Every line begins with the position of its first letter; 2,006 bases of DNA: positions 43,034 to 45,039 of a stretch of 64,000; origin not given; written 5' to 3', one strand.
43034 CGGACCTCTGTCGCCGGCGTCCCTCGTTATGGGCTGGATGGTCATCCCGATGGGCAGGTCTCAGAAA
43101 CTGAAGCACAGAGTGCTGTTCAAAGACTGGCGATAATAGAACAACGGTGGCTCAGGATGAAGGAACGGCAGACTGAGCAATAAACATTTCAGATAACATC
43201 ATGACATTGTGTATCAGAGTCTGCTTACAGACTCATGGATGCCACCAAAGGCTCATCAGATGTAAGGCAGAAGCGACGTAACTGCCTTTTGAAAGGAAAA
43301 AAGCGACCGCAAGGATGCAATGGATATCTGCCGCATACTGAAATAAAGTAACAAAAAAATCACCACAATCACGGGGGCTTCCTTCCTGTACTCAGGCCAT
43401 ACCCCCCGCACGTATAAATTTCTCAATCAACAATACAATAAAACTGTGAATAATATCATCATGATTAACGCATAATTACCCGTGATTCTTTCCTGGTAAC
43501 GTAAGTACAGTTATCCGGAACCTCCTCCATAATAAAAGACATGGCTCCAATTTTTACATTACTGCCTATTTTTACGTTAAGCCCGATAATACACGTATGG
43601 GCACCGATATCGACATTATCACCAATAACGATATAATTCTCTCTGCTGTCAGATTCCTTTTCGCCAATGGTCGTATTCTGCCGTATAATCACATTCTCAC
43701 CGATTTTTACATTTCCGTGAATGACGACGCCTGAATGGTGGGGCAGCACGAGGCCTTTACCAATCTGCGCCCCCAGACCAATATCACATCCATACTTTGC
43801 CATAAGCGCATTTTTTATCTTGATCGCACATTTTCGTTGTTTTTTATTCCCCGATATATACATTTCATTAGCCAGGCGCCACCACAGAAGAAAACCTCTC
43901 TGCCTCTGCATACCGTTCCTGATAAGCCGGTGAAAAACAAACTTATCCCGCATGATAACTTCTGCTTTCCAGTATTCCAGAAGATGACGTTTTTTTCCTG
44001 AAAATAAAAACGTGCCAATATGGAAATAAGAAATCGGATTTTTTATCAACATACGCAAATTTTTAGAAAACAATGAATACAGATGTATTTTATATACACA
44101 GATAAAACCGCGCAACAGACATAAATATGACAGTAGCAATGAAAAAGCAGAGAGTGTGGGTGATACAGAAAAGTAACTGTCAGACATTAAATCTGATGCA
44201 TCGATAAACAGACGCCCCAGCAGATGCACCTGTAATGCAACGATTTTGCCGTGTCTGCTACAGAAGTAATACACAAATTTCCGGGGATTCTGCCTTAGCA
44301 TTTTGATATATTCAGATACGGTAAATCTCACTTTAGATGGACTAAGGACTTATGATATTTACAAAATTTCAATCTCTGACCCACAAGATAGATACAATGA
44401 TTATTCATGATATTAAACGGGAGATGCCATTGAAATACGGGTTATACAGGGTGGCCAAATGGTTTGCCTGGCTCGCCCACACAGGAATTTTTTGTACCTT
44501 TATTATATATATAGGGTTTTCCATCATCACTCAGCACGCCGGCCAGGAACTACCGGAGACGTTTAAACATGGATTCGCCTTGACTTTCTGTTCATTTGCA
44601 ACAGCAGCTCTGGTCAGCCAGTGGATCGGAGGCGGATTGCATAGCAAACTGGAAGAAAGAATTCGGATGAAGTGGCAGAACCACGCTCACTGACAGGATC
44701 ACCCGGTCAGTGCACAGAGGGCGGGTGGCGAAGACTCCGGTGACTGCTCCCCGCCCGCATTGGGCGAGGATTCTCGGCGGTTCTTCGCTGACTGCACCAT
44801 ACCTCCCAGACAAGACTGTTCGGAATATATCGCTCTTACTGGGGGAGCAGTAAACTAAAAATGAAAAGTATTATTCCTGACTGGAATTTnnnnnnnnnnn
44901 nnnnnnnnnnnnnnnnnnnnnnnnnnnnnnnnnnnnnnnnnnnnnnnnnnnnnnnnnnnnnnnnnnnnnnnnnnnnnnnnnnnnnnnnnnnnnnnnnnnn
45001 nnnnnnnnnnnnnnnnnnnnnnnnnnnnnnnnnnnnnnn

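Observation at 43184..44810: AT-rich islet with a hexapeptide acyltransferase carrying an atypical hydrophobic N-terminal region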

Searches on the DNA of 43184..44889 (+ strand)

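Call 3: search_dna_similar(query=window:43184-44810:+, collection=plasmids, mode=near, max_rows=25)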
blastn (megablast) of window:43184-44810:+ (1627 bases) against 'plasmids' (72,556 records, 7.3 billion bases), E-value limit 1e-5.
Records with a match: 696; places in all: 708; records where one place covers at least 80% of the query: 84.
Best place of each record, by identity: >=99% 80; 95-99% 74; 90-95% 513; 80-90% 29.
By first word of the organism name: Escherichia 529; Salmonella 133; Shigella 28; Klebsiella 5; Citrobacter 1.
By predicted mobility (MOB-suite, as given by PLSDB): conjugative 622; mobilizable 45; non-mobilizable 29.
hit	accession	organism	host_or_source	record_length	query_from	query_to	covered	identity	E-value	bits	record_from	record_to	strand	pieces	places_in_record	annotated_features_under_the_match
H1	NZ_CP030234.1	Salmonella enterica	-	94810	1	1627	100%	100.0%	0e+0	3005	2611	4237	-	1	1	serine acetyltransferase | hypothetical protein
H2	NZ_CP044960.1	Salmonella enterica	Homo sapiens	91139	1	1627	100%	100.0%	0e+0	3005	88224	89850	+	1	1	serine acetyltransferase | hypothetical protein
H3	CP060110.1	Escherichia coli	Pig,cell culture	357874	1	1627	100%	100.0%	0e+0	3005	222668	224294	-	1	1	serine acetyltransferase | hypothetical protein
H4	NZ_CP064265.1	Salmonella enterica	Human gut,cell culture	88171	1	1627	100%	100.0%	0e+0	3005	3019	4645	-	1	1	serine acetyltransferase | hypothetical protein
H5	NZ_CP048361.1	Escherichia coli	cell culture,environment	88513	1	1627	100%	100.0%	0e+0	3005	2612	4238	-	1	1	serine acetyltransferase | hypothetical protein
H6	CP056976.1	Escherichia coli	culture,Pooled pig faecal samples ...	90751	1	1627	100%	100.0%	0e+0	3005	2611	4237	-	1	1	serine acetyltransferase | hypothetical protein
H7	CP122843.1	Escherichia coli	Sus scrofa,feces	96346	1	1627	100%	100.0%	0e+0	3005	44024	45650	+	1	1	serine acetyltransferase | hypothetical protein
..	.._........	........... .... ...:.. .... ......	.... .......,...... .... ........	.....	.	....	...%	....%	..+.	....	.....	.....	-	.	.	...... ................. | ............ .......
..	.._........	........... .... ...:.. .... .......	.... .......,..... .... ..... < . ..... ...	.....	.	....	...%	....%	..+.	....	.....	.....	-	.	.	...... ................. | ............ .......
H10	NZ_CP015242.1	Escherichia coli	Homo sapiens,stool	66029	1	1627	100%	99.9%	0e+0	3000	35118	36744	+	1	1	serine acetyltransferase | hypothetical protein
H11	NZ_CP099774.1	Shigella sonnei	Homo sapiens,whole genome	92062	1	1627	100%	99.9%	0e+0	3000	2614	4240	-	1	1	serine acetyltransferase | hypothetical protein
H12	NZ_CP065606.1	Escherichia coli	-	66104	1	1627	100%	99.9%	0e+0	3000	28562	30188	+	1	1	serine acetyltransferase | hypothetical protein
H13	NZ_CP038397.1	Escherichia coli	Homo sapiens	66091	1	1627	100%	99.9%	0e+0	3000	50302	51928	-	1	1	serine acetyltransferase | hypothetical protein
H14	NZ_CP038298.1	Escherichia coli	Homo sapiens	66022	1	1627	100%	99.9%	0e+0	3000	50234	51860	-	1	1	serine acetyltransferase | hypothetical protein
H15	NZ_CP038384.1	Escherichia coli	Homo sapiens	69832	1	1627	100%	99.9%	0e+0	3000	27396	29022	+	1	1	serine acetyltransferase | hypothetical protein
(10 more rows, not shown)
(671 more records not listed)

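Call 6: get_annotated_region(hit=H1, flank=5000)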
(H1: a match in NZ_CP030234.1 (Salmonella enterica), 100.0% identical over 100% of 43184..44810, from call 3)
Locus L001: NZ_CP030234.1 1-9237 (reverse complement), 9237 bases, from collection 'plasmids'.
description: Salmonella enterica strain SA20101045 plasmid pSA20101045.1, complete sequence
organism: Salmonella enterica (NCBI taxid 28901)
taxonomy: Bacteria; Pseudomonadota; Gammaproteobacteria; Enterobacterales; Enterobacteriaceae; Salmonella; Salmonella enterica
host: -; source: -; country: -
typing (MOB-suite, as given by PLSDB): conjugative; replicon IncI-gamma/K1; relaxase MOBP; mating-pair formation MPF_I
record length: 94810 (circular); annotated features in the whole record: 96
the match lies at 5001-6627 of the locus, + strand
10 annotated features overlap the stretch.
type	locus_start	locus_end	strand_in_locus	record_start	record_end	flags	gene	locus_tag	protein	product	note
CDS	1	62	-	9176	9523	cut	-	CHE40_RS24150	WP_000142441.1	DUF6404 family protein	-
CDS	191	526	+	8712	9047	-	-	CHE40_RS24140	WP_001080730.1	colicin 1A immunity protein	-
CDS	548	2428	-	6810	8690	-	-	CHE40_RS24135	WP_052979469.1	colicin Ia central receptor-binding domain-containing protein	GO:0019835 - cytolysis [Evidence IEA]; GO:0050829 - defense response to Gram-negative bacterium [Evidence IEA]; ...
CDS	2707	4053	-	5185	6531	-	yagA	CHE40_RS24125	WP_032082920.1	protein YagA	-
CDS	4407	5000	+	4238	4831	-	-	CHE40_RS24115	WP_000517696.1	ProQ/FINO family protein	-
CDS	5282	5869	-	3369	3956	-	-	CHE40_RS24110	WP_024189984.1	serine acetyltransferase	-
CDS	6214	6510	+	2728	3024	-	-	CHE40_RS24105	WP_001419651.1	hypothetical protein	-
CDS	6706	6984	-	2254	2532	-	yacB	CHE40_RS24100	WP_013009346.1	type II toxin-antitoxin system toxin YacB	-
CDS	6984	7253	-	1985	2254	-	yacA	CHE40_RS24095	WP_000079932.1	type II toxin-antitoxin system antitoxin YacA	-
CDS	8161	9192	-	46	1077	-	repA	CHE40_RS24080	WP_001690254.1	plasmid replication initiator RepA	-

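Call 8: search_dna_similar(query=window:43184-44810:+, collection=plasmids, mode=near, max_rows=40, rows=spread)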
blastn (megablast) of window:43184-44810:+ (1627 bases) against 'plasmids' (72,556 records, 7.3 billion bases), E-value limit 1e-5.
Records with a match: 696; places in all: 708; records where one place covers at least 80% of the query: 84.
Best place of each record, by identity: >=99% 80; 95-99% 74; 90-95% 513; 80-90% 29.
By first word of the organism name: Escherichia 529; Salmonella 133; Shigella 28; Klebsiella 5; Citrobacter 1.
By predicted mobility (MOB-suite, as given by PLSDB): conjugative 622; mobilizable 45; non-mobilizable 29.
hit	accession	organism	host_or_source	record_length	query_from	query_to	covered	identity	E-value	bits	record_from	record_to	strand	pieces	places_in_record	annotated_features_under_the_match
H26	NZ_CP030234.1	Salmonella enterica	-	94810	1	1627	100%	100.0%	0e+0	3005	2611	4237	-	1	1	serine acetyltransferase | hypothetical protein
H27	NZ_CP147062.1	Escherichia coli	environmental,hospital wastewater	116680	1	1627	100%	99.9%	0e+0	3000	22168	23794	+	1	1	serine acetyltransferase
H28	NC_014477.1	Escherichia coli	-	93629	1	1627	100%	99.8%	0e+0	2988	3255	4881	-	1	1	serine acetyltransferase | hypothetical protein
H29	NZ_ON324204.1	Escherichia coli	-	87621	1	1627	100%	99.8%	0e+0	2988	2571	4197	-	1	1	serine acetyltransferase | hypothetical protein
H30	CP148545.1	Escherichia coli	Dog,single cell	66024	1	1627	100%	98.8%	0e+0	2892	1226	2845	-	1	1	none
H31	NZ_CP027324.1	Escherichia coli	Homo sapiens,stool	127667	1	995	61%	97.7%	0e+0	1712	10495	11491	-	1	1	colanic acid biosynthesis acetyltransferase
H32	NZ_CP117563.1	Escherichia albertii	Columba livia,whole organism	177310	6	995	61%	96.6%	0e+0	1648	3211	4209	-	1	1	serine acetyltransferase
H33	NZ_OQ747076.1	Escherichia coli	-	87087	31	995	59%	97.6%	0e+0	1657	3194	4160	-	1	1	serine acetyltransferase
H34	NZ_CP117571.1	Escherichia albertii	Grus grus,whole organism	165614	1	755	46%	98.4%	0e+0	1328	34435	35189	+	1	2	none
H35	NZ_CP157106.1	Escherichia coli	culture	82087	220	965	46%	90.0%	0e+0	963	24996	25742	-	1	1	serine acetyltransferase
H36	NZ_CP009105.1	Escherichia coli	Cow feces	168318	595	1160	35%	97.0%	0e+0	950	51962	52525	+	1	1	none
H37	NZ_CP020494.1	Salmonella enterica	chicken skin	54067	921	995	5%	93.5%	7e-22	113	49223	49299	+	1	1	none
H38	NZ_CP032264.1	Escherichia coli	-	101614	921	995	5%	93.5%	7e-22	113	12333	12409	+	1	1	none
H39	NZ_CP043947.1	Escherichia coli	dog,Pure culture,Rectal swab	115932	921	995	5%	93.5%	7e-22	113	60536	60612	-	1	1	none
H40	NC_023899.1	Salmonella enterica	Homo sapiens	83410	921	995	5%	93.5%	7e-22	113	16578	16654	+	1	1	none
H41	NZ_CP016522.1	Salmonella enterica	Chicken Meat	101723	921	995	5%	93.5%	7e-22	113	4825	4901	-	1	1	none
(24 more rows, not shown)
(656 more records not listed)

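Call 10: get_annotated_region(hit=H41, flank=3500)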
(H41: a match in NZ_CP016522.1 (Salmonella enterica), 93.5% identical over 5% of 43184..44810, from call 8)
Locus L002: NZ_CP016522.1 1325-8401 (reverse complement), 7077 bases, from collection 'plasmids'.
description: Salmonella enterica subsp. enterica serovar Heidelberg strain SA02DT09004001 plasmid pSA02DT09004001_101, complete sequence
organism: Salmonella enterica (NCBI taxid 611)
taxonomy: Bacteria; Pseudomonadota; Gammaproteobacteria; Enterobacterales; Enterobacteriaceae; Salmonella; Salmonella enterica
host: -; source: Chicken Meat; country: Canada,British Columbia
typing (MOB-suite, as given by PLSDB): conjugative; replicon IncI-gamma/K1; relaxase MOBP; mating-pair formation MPF_I
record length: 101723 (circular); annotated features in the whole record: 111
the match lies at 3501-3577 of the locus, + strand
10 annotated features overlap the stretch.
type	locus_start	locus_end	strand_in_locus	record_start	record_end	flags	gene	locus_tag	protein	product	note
CDS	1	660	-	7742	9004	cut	-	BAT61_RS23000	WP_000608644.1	IS1380-like element ISEcp1 family transposase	GO:0006313 - DNA transposition [Evidence IEA]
CDS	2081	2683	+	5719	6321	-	-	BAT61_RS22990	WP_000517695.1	ProQ/FINO family protein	-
CDS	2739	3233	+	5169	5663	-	-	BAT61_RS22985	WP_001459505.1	hypothetical protein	-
CDS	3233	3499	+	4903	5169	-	-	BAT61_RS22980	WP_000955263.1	hypothetical protein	-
CDS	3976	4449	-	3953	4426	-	-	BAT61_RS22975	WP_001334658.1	hypothetical protein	-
CDS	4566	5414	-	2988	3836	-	-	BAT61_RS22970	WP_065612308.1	3'-5' exonuclease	-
CDS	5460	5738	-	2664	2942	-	yacB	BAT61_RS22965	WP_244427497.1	type II toxin-antitoxin system toxin YacB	-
CDS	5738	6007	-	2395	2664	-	yacA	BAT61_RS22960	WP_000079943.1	type II toxin-antitoxin system antitoxin YacA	-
CDS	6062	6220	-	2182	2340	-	-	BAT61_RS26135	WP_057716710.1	hypothetical protein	-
CDS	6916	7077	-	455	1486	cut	repA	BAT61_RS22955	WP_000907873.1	plasmid replication initiator RepA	-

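Call 11: get_annotated_region(hit=H31, flank=3000)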
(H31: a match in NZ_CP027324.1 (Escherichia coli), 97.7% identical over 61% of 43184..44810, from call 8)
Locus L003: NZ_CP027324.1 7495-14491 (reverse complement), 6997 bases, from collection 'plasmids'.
description: Escherichia coli strain 2013C-3033 plasmid unnamed, complete sequence
organism: Escherichia coli (NCBI taxid 562)
taxonomy: Bacteria; Pseudomonadota; Gammaproteobacteria; Enterobacterales; Enterobacteriaceae; Escherichia; Escherichia coli
host: -; source: Homo sapiens,stool; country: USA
typing (MOB-suite, as given by PLSDB): conjugative; replicon ColRNAI_rep_cluster_1857,IncK2/Z; relaxase MOBP; mating-pair formation MPF_I
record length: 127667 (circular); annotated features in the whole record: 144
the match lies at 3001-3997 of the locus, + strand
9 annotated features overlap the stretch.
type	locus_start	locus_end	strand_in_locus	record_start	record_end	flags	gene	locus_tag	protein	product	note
CDS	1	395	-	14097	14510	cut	-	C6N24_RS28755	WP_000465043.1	hypothetical protein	-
CDS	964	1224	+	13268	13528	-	-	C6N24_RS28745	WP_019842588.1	hypothetical protein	-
CDS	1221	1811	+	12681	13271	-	-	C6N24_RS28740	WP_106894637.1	hypothetical protein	-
CDS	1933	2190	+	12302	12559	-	-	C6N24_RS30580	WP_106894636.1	hypothetical protein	-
CDS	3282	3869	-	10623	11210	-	-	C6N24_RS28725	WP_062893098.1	colanic acid biosynthesis acetyltransferase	-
CDS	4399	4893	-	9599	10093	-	-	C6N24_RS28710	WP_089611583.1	GNAT family N-acetyltransferase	-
CDS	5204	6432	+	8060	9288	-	-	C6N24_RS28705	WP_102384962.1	IS3 family transposase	-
CDS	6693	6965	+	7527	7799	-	-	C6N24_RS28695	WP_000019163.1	hypothetical protein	-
CDS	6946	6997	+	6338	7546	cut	-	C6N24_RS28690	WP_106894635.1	IS91 family transposase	-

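Call 12: get_annotated_region(hit=H35, flank=3000)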
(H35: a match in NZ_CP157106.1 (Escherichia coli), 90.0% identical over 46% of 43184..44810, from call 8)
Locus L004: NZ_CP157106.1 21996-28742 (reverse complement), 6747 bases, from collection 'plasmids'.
description: Escherichia coli strain UTME-10 plasmid pUTME-10-2, complete sequence
organism: Escherichia coli (NCBI taxid 562)
taxonomy: Bacteria; Pseudomonadota; Gammaproteobacteria; Enterobacterales; Enterobacteriaceae; Escherichia; Escherichia coli
host: -; source: culture; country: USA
typing (MOB-suite, as given by PLSDB): mobilizable; replicon IncFIB; relaxase MOBP
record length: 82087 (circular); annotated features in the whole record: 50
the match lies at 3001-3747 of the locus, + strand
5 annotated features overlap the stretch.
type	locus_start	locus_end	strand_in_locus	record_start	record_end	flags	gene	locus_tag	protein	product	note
predicted_resistance_gene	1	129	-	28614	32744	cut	tsh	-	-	temperature-sensitive protease autotransporter hemagglutinin Tsh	predicted by amrfinderplus; class ; identity 99.49%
CDS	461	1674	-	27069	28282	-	-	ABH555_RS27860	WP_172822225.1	IS3 family transposase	-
CDS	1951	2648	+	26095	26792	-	-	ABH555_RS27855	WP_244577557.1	IS1-like element IS1B family transposase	GO:0006313 - DNA transposition [Evidence IEA]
CDS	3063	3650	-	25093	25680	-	-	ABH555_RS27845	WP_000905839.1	serine acetyltransferase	-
CDS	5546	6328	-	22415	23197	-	istB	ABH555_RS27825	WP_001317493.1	IS21-like element IS100kyp family helper ATPase IstB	-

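Call 26: search_dna_similar(query=window:44694-44889:+, collection=plasmids, mode=distant, max_rows=30, rows=spread)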
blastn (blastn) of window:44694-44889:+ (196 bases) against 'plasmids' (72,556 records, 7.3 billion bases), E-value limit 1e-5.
Records with a match: 308; places in all: 321; records where one place covers at least 80% of the query: 85.
Best place of each record, by identity: >=99% 75; 95-99% 23; 90-95% 39; 80-90% 171.
By first word of the organism name: Escherichia 209; Salmonella 73; Shigella 18; Klebsiella 6; Arsenophonus 1; Providencia 1.
By predicted mobility (MOB-suite, as given by PLSDB): conjugative 258; mobilizable 26; non-mobilizable 24.
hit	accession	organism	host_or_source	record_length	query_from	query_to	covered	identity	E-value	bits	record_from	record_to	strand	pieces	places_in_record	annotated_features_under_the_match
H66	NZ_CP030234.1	Salmonella enterica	-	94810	1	196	100%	100.0%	2e-95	354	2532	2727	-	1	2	yacB: type II toxin-antitoxin system toxin YacB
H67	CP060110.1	Escherichia coli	Pig,cell culture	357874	1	196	100%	100.0%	2e-95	354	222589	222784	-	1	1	type II toxin-antitoxin system RelE/ParE family toxin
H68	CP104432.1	Shigella sonnei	Homo sapiens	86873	1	196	100%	100.0%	2e-95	354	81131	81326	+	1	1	yacB: type II toxin-antitoxin system toxin YacB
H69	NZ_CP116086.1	Escherichia coli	whole organism,ICU staff rectal swab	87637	1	196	100%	100.0%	2e-95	354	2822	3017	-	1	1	yacB: type II toxin-antitoxin system toxin YacB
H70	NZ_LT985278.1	Escherichia coli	-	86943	1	196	100%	100.0%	2e-95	354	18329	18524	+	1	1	yacB: type II toxin-antitoxin system toxin YacB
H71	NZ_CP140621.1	Shigella sonnei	Homo sapiens,stool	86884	1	196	100%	100.0%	2e-95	354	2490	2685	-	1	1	yacB: type II toxin-antitoxin system toxin YacB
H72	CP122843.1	Escherichia coli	Sus scrofa,feces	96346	1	196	100%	100.0%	2e-95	354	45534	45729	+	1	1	yacB: type II toxin-antitoxin system toxin YacB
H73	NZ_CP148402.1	Escherichia coli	Chicken,single cell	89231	1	196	100%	99.5%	8e-94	350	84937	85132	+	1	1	yacB: type II toxin-antitoxin system toxin YacB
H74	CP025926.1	Escherichia coli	Homo sapiens,stool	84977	121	196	39%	94.7%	9e-24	116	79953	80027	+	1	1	none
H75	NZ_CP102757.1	Salmonella enterica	chicken meat products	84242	121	182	32%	88.7%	6e-13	82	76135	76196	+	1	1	none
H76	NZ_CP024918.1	Klebsiella pneumoniae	Homo sapiens,rectal swab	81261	54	108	28%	87.3%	4e-9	69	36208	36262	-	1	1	plasmid SOS inhibition protein A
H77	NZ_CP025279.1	Salmonella enterica subsp. enterica serovar Montevideo str. ...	Bovine,bovine peripheral lymph node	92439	54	108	28%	87.3%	4e-9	69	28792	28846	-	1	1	plasmid SOS inhibition protein A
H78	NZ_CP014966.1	Salmonella enterica subsp. enterica serovar Typhimurium ...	Homo sapiens,stool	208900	54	108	28%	87.3%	4e-9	69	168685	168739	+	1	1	plasmid SOS inhibition protein A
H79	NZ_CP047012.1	Escherichia coli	swine,whole organism,heart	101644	54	108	28%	87.3%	4e-9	69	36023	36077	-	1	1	plasmid SOS inhibition protein A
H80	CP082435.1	Salmonella enterica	Animal-Turkey-Young Turkey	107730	54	108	28%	87.3%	4e-9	69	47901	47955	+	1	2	plasmid SOS inhibition protein A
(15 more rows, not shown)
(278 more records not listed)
